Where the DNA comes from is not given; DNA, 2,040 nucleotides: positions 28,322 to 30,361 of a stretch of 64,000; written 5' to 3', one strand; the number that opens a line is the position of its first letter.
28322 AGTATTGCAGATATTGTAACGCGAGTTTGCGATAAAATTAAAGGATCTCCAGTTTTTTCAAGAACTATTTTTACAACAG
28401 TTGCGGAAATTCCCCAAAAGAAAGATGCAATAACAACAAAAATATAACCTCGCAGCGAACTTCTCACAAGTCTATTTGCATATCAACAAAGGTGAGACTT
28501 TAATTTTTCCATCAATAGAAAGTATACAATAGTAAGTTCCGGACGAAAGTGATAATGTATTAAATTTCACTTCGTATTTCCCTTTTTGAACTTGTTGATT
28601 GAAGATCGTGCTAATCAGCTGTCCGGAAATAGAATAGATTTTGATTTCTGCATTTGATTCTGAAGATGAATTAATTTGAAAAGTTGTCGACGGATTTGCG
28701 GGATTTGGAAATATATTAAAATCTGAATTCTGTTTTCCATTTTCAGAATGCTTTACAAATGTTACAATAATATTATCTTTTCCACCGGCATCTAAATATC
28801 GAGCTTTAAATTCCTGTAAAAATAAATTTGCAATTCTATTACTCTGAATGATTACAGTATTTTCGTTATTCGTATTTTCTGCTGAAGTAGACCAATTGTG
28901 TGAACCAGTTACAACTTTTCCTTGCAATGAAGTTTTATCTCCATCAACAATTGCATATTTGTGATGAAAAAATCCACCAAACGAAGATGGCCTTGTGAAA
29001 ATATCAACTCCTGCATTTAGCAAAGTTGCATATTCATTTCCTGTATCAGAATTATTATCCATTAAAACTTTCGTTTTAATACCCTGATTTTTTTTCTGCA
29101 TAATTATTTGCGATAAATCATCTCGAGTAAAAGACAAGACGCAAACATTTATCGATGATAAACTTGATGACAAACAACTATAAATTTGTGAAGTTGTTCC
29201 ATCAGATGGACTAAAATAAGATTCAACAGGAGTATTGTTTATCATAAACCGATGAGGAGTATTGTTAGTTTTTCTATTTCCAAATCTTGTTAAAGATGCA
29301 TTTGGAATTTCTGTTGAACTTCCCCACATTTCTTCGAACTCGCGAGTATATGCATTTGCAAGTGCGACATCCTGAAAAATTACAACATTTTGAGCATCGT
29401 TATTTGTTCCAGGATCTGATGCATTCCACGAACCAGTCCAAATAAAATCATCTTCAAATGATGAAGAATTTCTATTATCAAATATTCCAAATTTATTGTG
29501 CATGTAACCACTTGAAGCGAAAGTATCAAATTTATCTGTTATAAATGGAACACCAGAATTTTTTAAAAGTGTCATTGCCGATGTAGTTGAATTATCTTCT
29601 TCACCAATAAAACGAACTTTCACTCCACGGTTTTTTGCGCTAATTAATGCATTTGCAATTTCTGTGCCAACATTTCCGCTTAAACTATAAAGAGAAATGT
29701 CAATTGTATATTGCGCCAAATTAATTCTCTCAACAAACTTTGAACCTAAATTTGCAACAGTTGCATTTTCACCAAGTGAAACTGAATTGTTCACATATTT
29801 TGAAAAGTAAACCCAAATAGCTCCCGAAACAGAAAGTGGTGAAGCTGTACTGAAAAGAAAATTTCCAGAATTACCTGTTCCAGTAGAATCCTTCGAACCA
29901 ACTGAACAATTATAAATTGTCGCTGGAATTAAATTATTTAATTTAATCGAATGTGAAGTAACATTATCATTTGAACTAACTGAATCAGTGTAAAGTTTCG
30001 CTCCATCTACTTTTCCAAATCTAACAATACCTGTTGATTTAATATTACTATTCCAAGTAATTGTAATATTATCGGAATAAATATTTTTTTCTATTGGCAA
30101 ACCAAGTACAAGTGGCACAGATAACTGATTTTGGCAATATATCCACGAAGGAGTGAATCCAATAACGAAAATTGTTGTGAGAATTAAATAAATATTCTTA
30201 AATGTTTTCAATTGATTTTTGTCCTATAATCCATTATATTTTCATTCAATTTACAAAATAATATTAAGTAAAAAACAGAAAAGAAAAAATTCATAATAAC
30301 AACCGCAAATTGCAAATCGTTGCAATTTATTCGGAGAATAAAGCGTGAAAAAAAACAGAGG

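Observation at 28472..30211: T9SS-targeted two-HKD phospholipase-D-superfamily enzyme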

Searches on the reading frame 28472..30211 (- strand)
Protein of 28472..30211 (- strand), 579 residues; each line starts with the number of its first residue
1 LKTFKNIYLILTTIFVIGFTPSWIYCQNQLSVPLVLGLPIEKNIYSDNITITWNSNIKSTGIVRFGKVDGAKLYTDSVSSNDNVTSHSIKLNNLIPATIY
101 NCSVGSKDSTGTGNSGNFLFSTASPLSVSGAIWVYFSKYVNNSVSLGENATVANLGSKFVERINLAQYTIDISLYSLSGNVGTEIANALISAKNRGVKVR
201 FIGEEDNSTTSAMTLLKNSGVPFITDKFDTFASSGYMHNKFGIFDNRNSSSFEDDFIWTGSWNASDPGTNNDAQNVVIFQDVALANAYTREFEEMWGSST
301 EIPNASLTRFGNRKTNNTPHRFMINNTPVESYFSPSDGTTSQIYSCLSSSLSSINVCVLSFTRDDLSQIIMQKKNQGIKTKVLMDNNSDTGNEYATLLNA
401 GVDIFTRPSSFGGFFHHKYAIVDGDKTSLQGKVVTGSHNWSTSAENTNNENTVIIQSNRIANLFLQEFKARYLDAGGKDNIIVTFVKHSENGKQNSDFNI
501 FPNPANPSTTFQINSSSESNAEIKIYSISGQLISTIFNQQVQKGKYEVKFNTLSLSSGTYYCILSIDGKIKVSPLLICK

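Call 3: search_protein_families(library=pfam, proteins=[window:28472-30211:-], max_evalue=0.1)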
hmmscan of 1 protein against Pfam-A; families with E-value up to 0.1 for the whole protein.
window:28472-30211:- (579 aa): 7 families
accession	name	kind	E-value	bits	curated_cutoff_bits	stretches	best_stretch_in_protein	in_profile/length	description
PF13091.12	PLDc_2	-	1.3e-41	142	27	2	345-470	3-130/132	PLD-like domain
PF18962.6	Por_Secre_tail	-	3.2e-10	40.6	27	1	500-570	1-68/75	Secretion system C-terminal sorting domain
PF16656.11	Pur_ac_phosph_N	-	3.8e-05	24.6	30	1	46-120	12-91/93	Purple acid Phosphatase, N-terminal domain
PF00041.27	fn3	-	0.0074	16.9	25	1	43-115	10-77/84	Fibronectin type III domain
PF07610.17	DUF1573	-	0.023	15.2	26.1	1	443-514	24-95/98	Protein of unknown function (DUF1573)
PF13860.13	FlgD_ig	-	0.027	14.9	27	1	513-560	14-69/79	FlgD Ig-like domain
PF23623.1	GBD_IRG7_N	-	0.034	14.8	27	0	508-565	25-79/95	IRG7 N-terminal galactose binding domain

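Call 4: search_protein_families(library=ncbifam, proteins=[window:28472-30211:-], max_evalue=0.1)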
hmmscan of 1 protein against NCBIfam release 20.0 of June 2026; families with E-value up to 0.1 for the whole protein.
window:28472-30211:- (579 aa): 10 families
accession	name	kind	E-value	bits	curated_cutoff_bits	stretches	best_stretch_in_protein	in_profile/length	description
NF010492.0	PRK13912.1-3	equivalog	1.6e-19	70.2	297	2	342-468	38-168/178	nuclease NucT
TIGR04183.1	Por_Secre_tail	domain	1.6e-10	40.8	23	1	500-573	1-67/72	T9SS type A sorting domain-containing protein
NF010491.0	PRK13912.1-2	equivalog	1.4e-09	37.9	225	1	342-451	40-153/180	nuclease NucT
NF010493.0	PRK13912.1-4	equivalog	1.5e-08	34.8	351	2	351-459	40-152/171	nuclease NucT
NF038113.1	T9SSA_dep_M36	equivalog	4.1e-07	28.6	885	1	490-566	785-857/869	T9SS-dependent M36 family metallopeptidase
TIGR04265.1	bac_cardiolipin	equivalog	2.4e-06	26.8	290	1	158-221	133-200/483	cardiolipin synthase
NF038319.1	DISARM_DrmC_I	equivalog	1e-05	25.2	133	1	150-213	90-151/236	DISARM system phospholipase D-like protein DrmC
NF010490.0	PRK13912.1-1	equivalog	2e-05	24.8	211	1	150-245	28-120/159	nuclease NucT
NF009107.0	PRK12452.1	equivalog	0.00055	18.8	787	1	157-268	153-265/509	cardiolipin synthase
NF007078.0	PRK09529.1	subfamily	0.055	11.6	809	1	138-227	173-262/710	bifunctional acetyl-CoA decarbonylase/synthase complex subunit alpha/beta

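Call 11: find_homologous_proteins(query=window:28472-30211:-, max_evalue=0.00001)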
Query window:28472-30211:- (579 aa): 2922 proteins with E <= 0.00001 among 8000 candidates; the best 120 are listed.
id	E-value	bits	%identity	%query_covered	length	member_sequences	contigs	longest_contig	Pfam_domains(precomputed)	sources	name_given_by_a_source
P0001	0.0e+0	1245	97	100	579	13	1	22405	PF18962.8,PF13091.13,PF16656.12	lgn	-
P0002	4.2e-238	810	65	96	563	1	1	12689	PF18962.8,PF13091.13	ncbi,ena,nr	ncbi:MAG: phospholipase D-like domain-containing protein [Bacteroidetes bacterium]|nr:phospholipase 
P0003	2.4e-181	622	53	100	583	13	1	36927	PF18962.8,PF13091.13,PF00041.28,PF16656.12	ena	-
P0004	1.7e-169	583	50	94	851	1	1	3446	PF18962.8,PF13091.13,PF16656.12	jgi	jgi:phosphatidylserine/phosphatidylglycerophosphate/cardiolipin synthase-like enzyme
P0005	3.7e-167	576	51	95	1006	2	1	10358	PF18962.8,PF13091.13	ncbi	-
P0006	4.6e-167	575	50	92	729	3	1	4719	PF18962.8,PF13091.13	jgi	jgi:phosphatidylserine/phosphatidylglycerophosphate/cardiolipin synthase-like enzyme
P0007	3.6e-159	549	48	94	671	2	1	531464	PF18962.8,PF13091.13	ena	-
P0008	2.4e-158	547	51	90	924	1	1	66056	PF18962.8,PF13091.13,PF16656.12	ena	-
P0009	1.5e-157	544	53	83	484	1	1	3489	PF18962.8,PF13091.13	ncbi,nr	ncbi:MAG: phospholipase D-like domain-containing protein, partial [Bacteroidetes bacterium]|nr:phosp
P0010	8.7e-154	531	50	85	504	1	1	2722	PF18962.8,PF13091.13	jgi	jgi:phosphatidylserine/phosphatidylglycerophosphate/cardiolipin synthase-like enzyme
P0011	2.0e-153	530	48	94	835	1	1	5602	PF18962.8,PF13091.13,PF16656.12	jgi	-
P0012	2.5e-152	527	50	92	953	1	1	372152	PF18962.8,PF13091.13,PF18942.6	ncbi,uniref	ncbi:phospholipase D-like domain-containing protein [Melioribacteraceae bacterium 4301-Me]|uniref:ph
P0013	2.5e-152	527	48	92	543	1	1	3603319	PF18962.8,PF13091.13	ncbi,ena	-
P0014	8.5e-152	525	47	94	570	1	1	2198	PF18962.8,PF13091.13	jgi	jgi:HKD family nuclease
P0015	4.4e-147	509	45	94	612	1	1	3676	PF18962.8,PF13091.13,PF18942.6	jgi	jgi:phosphatidylserine/phosphatidylglycerophosphate/cardiolipin synthase-like enzyme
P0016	3.8e-146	506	45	94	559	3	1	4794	PF18962.8,PF13091.13,PF16656.12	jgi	jgi:phosphatidylserine/phosphatidylglycerophosphate/cardiolipin synthase-like enzyme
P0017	1.1e-145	505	46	93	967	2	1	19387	PF18962.8,PF13091.13,PF18942.6,PF13860.13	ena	-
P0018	2.1e-145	504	48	89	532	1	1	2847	PF18962.8,PF13091.13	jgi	jgi:phosphatidylserine/phosphatidylglycerophosphate/cardiolipin synthase-like enzyme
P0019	3.7e-145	503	47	95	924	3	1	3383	PF18962.8,PF13091.13,PF18942.6,PF16656.12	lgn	-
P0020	6.5e-144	499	47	92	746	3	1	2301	PF18962.8,PF13091.13,PF18942.6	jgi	-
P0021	9.9e-144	498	45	94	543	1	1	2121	PF18962.8,PF13091.13,PF16656.12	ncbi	ncbi:MAG: hypothetical protein B7Z63_06165, partial [Ignavibacteriae bacterium 37-53-5]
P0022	1.9e-143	497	45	94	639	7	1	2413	PF18962.8,PF13091.13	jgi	jgi:phosphatidylserine/phosphatidylglycerophosphate/cardiolipin synthase-like enzyme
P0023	2.4e-143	497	46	92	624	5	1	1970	PF18962.8,PF13091.13,PF18942.6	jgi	jgi:phosphatidylserine/phosphatidylglycerophosphate/cardiolipin synthase-like enzyme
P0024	4.8e-143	496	45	94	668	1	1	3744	PF18962.8,PF13091.13,PF16656.12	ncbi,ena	-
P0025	6.6e-143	496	49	85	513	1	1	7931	PF18962.8,PF13091.13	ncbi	ncbi:MAG: phospholipase D-like domain-containing protein, partial [Bacteroidota bacterium]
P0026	1.0e-142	495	51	77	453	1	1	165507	PF18962.8,PF13091.13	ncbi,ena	-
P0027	1.0e-141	492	45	94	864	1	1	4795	PF18962.8,PF13091.13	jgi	jgi:phosphatidylserine/phosphatidylglycerophosphate/cardiolipin synthase-like enzyme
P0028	2.8e-140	487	45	94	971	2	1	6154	PF18962.8,PF13091.13,PF18942.6,PF16656.12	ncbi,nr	ncbi:MAG TPA: phospholipase D-like domain-containing protein, partial [Bacteroidota bacterium]|nr:ph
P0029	8.6e-140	485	51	77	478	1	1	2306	PF18962.8,PF13091.13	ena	-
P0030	1.3e-139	485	43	94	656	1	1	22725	PF18962.8,PF07894.19,PF13091.13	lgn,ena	-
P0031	1.6e-139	484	43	95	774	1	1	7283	PF18962.8,PF13091.13,PF18942.6,PF16656.12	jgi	jgi:phosphatidylserine/phosphatidylglycerophosphate/cardiolipin synthase-like enzyme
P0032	2.6e-139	484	43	94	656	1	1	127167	PF18962.8,PF07894.19,PF13091.13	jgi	-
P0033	4.0e-139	483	43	94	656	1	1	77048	PF18962.8,PF07894.19,PF13091.13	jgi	-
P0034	4.1e-139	483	43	94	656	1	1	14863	PF18962.8,PF07894.19,PF13091.13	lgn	-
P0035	4.5e-139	483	49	80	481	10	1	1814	PF18962.8,PF13091.13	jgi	jgi:phosphatidylserine/phosphatidylglycerophosphate/cardiolipin synthase-like enzyme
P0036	1.6e-138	481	47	91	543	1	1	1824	PF18962.8,PF13091.13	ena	-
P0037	4.3e-138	480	44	94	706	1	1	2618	PF18962.8,PF13091.13,PF16656.12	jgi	jgi:phosphatidylserine/phosphatidylglycerophosphate/cardiolipin synthase-like enzyme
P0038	4.7e-138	480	47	94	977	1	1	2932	PF18962.8,PF13091.13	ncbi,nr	ncbi:MAG: T9SS type A sorting domain-containing protein, partial [Bacteroidetes bacterium]|nr:T9SS t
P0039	8.2e-138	479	47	91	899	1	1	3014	PF18962.8,PF13091.13,PF18942.6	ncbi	ncbi:MAG: phospholipase D-like domain-containing protein, partial [Ignavibacteriaceae bacterium]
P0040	8.7e-138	479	47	92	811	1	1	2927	PF18962.8,PF13091.13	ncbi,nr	ncbi:MAG: T9SS type A sorting domain-containing protein, partial [Bacteroidetes bacterium]|nr:T9SS t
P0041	1.1e-137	478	45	94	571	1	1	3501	PF18962.8,PF13091.13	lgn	-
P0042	1.1e-137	478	47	92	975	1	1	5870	PF18962.8,PF13091.13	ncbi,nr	ncbi:MAG: T9SS type A sorting domain-containing protein, partial [Bacteroidetes bacterium]|nr:T9SS t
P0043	6.2e-136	473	44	94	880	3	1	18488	PF18962.8,PF13091.13,PF18942.6,PF00614.29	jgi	jgi:phosphatidylserine/phosphatidylglycerophosphate/cardiolipin synthase-like enzyme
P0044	3.0e-135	470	42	93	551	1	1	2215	PF18962.8,PF13091.13,PF16656.12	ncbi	-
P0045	3.1e-135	470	42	93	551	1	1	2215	PF18962.8,PF13091.13,PF16656.12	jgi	-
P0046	1.3e-134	468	43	94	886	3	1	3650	PF18962.8,PF13091.13,PF18942.6,PF16656.12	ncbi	ncbi:MAG: phospholipase D-like domain-containing protein, partial [Bacteroidota bacterium]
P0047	1.3e-134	468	43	94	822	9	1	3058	PF18962.8,PF13091.13,PF18942.6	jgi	jgi:phosphatidylserine/phosphatidylglycerophosphate/cardiolipin synthase-like enzyme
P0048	1.4e-134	468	43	95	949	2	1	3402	PF18962.8,PF13091.13,PF18942.6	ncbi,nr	ncbi:MAG: T9SS type A sorting domain-containing protein, partial [Bacteroidetes bacterium]|nr:T9SS t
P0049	5.9e-134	466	46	91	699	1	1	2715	PF18962.8,PF13091.13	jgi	jgi:phosphatidylserine/phosphatidylglycerophosphate/cardiolipin synthase-like enzyme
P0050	9.6e-134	465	47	87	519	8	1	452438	PF18962.8,PF13091.13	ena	-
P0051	4.5e-132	460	44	94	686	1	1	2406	PF18962.8,PF13091.13,PF16656.12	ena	-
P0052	8.2e-132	459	44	94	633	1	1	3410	PF18962.8,PF13091.13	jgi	jgi:phosphatidylserine/phosphatidylglycerophosphate/cardiolipin synthase-like enzyme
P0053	3.1e-131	457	54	65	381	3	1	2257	PF18962.8,PF13091.13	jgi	jgi:phosphatidylserine/phosphatidylglycerophosphate/cardiolipin synthase-like enzyme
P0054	1.1e-130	455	43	95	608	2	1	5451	PF18962.8,PF13091.13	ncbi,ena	-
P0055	3.9e-130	453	49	77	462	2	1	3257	PF18962.8,PF13091.13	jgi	-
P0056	5.5e-130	453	45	91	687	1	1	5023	PF18962.8,PF13091.13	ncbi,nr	ncbi:MAG: T9SS type A sorting domain-containing protein, partial [Ignavibacterium sp.]|nr:T9SS type 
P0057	1.3e-129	452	46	78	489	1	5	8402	PF13091.13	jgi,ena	-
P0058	2.6e-129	451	44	95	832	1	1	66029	PF18962.8,PF13091.13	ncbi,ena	-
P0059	3.0e-129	450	44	94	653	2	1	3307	PF18962.8,PF13091.13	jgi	jgi:phosphatidylserine/phosphatidylglycerophosphate/cardiolipin synthase-like enzyme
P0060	5.3e-129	450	44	95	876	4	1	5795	PF18962.8,PF13091.13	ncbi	ncbi:MAG: phospholipase D-like domain-containing protein, partial [Bacteroidota bacterium]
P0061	1.2e-128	449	40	96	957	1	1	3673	PF18962.8,PF13091.13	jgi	jgi:phosphatidylserine/phosphatidylglycerophosphate/cardiolipin synthase-like enzyme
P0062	7.4e-128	446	42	94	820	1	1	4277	PF18962.8,PF13091.13,PF18942.6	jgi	jgi:phosphatidylserine/phosphatidylglycerophosphate/cardiolipin synthase-like enzyme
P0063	1.2e-127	445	42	94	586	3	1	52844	PF18962.8,PF13091.13,PF16656.12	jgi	jgi:phosphatidylserine/phosphatidylglycerophosphate/cardiolipin synthase-like enzyme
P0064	3.1e-127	444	40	94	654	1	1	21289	PF13091.13,PF18942.6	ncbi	-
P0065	6.2e-127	443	40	94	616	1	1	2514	PF18962.8,PF13091.13,PF16656.12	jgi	jgi:phosphatidylserine/phosphatidylglycerophosphate/cardiolipin synthase-like enzyme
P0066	6.4e-127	443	41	94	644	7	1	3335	PF18962.8,PF13091.13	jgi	jgi:phosphatidylserine/phosphatidylglycerophosphate/cardiolipin synthase-like enzyme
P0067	8.2e-127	442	41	94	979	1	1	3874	PF18962.8,PF13091.13,PF16656.12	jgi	jgi:phosphatidylserine/phosphatidylglycerophosphate/cardiolipin synthase-like enzyme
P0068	1.3e-126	442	41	92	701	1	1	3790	PF18962.8,PF13091.13,PF16656.12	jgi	jgi:phosphatidylserine/phosphatidylglycerophosphate/cardiolipin synthase-like enzyme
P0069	1.7e-126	441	44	91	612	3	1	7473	PF18962.8,PF13091.13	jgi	jgi:phosphatidylserine/phosphatidylglycerophosphate/cardiolipin synthase-like enzyme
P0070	5.7e-126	440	41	94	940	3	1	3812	PF18962.8,PF13091.13,PF16656.12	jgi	jgi:phosphatidylserine/phosphatidylglycerophosphate/cardiolipin synthase-like enzyme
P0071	8.6e-126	439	43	90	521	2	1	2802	PF18962.8,PF13091.13,PF16656.12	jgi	jgi:phosphatidylserine/phosphatidylglycerophosphate/cardiolipin synthase-like enzyme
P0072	2.7e-125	437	41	94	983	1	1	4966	PF18962.8,PF13091.13,PF16656.12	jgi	jgi:phosphatidylserine/phosphatidylglycerophosphate/cardiolipin synthase-like enzyme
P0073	5.1e-125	437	42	94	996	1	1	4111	PF18962.8,PF13091.13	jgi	jgi:phosphatidylserine/phosphatidylglycerophosphate/cardiolipin synthase-like enzyme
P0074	5.6e-125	436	44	91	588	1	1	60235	PF18962.8,PF13091.13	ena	-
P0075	1.2e-124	435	40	94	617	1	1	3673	PF18962.8,PF13091.13,PF00041.28,PF16656.12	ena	-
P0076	4.6e-124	433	44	92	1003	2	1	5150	PF18962.8,PF13091.13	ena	-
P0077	7.6e-124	433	42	91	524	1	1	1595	PF18962.8,PF13091.13,PF16656.12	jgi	jgi:phosphatidylserine/phosphatidylglycerophosphate/cardiolipin synthase-like enzyme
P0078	9.3e-124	432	46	86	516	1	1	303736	PF18962.8,PF13091.13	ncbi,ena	-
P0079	1.6e-123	432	40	93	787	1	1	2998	PF18962.8,PF13091.13,PF18942.6,PF16656.12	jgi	-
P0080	1.6e-122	428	43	91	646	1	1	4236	PF18962.8,PF13091.13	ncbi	ncbi:MAG: T9SS C-terminal target domain-containing protein, partial [Ignavibacteriales bacterium]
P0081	1.7e-122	428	43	91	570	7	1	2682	PF18962.8,PF13091.13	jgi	jgi:phosphatidylserine/phosphatidylglycerophosphate/cardiolipin synthase-like enzyme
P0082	2.0e-122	428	44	85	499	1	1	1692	PF13091.13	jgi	jgi:phosphatidylserine/phosphatidylglycerophosphate/cardiolipin synthase-like enzyme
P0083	1.6e-121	425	45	83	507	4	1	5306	PF13091.13,PF13860.13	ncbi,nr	ncbi:MAG: hypothetical protein HW407_1451 [Bacteroidetes bacterium]|nr:hypothetical protein [Bactero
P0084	1.0e-120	422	47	73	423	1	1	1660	PF18962.8,PF13091.13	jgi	jgi:phosphatidylserine/phosphatidylglycerophosphate/cardiolipin synthase-like enzyme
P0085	1.1e-120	422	41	94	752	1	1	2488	PF13091.13,PF18942.6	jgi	jgi:phosphatidylserine/phosphatidylglycerophosphate/cardiolipin synthase-like enzyme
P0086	5.6e-120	420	40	95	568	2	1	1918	PF18962.8,PF13091.13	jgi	-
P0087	8.8e-120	419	51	74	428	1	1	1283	PF13091.13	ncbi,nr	ncbi:MAG: phospholipase D-like domain-containing protein, partial [Methylococcales bacterium]|nr:pho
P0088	1.9e-119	418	42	89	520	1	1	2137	PF18962.8,PF13091.13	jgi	-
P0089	4.9e-119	417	54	64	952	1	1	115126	PF00932.26,PF13091.13,PF16656.12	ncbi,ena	-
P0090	8.9e-118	413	49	70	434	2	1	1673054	PF18962.8,PF13091.13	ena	-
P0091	1.5e-117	412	42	92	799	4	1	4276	PF18962.8,PF13091.13,PF16656.12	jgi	jgi:phosphatidylserine/phosphatidylglycerophosphate/cardiolipin synthase-like enzyme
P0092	1.8e-117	412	40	91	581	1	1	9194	PF18962.8,PF13091.13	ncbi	ncbi:MAG: phospholipase D-like domain-containing protein [Bacteroidota bacterium]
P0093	2.0e-117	411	41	99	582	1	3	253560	PF18962.8,PF13091.13,PF00041.28,PF16656.12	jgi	-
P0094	3.9e-117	411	49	70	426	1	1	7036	PF18962.8,PF13091.13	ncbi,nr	ncbi:MAG: phospholipase D-like domain-containing protein, partial [Bacteroidota bacterium]|nr:phosph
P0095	5.4e-117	410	39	93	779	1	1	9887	PF18962.8,PF13091.13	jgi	-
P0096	4.5e-116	407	43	83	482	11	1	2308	PF18962.8,PF13091.13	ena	-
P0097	5.5e-116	407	38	99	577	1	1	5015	PF18962.8,PF13091.13,PF16656.12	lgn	-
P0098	6.2e-116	407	39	96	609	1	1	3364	PF13091.13,PF16656.12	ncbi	-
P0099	1.5e-115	405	45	73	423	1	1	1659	PF18962.8,PF13091.13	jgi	jgi:phosphatidylserine/phosphatidylglycerophosphate/cardiolipin synthase-like enzyme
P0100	1.8e-115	405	39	93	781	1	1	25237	PF18962.8,PF13091.13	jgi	jgi:hypothetical protein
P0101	2.0e-115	405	43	81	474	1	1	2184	PF18962.8,PF13091.13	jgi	jgi:phosphatidylserine/phosphatidylglycerophosphate/cardiolipin synthase-like enzyme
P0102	5.2e-115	404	50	65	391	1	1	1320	PF18962.8,PF13091.13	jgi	jgi:phosphatidylserine/phosphatidylglycerophosphate/cardiolipin synthase-like enzyme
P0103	8.4e-115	403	39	93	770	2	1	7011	PF18962.8,PF13091.13,PF18942.6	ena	-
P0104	1.1e-114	402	46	78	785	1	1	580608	PF13091.13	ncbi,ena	-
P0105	1.2e-114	402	49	69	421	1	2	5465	PF18962.8,PF13091.13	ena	-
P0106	2.4e-114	401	40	91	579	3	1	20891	PF18962.8,PF13091.13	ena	-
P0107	7.7e-114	400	54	58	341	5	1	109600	PF13091.13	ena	-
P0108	6.8e-113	397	45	74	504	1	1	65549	PF18962.8,PF13091.13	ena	-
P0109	1.0e-112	396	41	89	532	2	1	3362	PF18962.8,PF13091.13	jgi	-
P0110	4.2e-112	394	48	76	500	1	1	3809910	PF13091.13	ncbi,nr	ncbi:MAG: phospholipase D-like domain-containing protein [Ignavibacteriaceae bacterium]|nr:phospholi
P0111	5.2e-111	390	44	73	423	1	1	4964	PF18962.8,PF13091.13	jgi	jgi:phosphatidylserine/phosphatidylglycerophosphate/cardiolipin synthase-like enzyme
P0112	1.2e-110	389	54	55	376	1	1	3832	PF13091.13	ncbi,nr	ncbi:MAG: hypothetical protein B7Z73_05830 [Planctomycetia bacterium 21-64-5]|nr:MAG: hypothetical p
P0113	7.9e-110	386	40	94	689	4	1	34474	PF13091.13,PF18942.6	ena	-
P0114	8.8e-110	386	46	69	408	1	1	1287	PF18962.8,PF13091.13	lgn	-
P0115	1.0e-109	386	38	95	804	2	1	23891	PF13091.13,PF13860.13,PF16656.12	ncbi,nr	ncbi:MAG: T9SS type A sorting domain-containing protein [Calditrichaeota bacterium]|nr:T9SS type A s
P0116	1.4e-109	386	39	95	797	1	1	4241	PF18962.8,PF13091.13,PF18942.6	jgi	jgi:phosphatidylserine/phosphatidylglycerophosphate/cardiolipin synthase-like enzyme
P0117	1.5e-109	386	39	95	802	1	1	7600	PF13091.13,PF18942.6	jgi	jgi:phosphatidylserine/phosphatidylglycerophosphate/cardiolipin synthase-like enzyme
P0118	2.6e-109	385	49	63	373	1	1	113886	PF13091.13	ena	-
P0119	9.9e-109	383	41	80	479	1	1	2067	PF13091.13,PF00614.29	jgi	jgi:phosphatidylserine/phosphatidylglycerophosphate/cardiolipin synthase-like enzyme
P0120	1.1e-108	383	53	59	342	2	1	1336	PF18962.8,PF13091.13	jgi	-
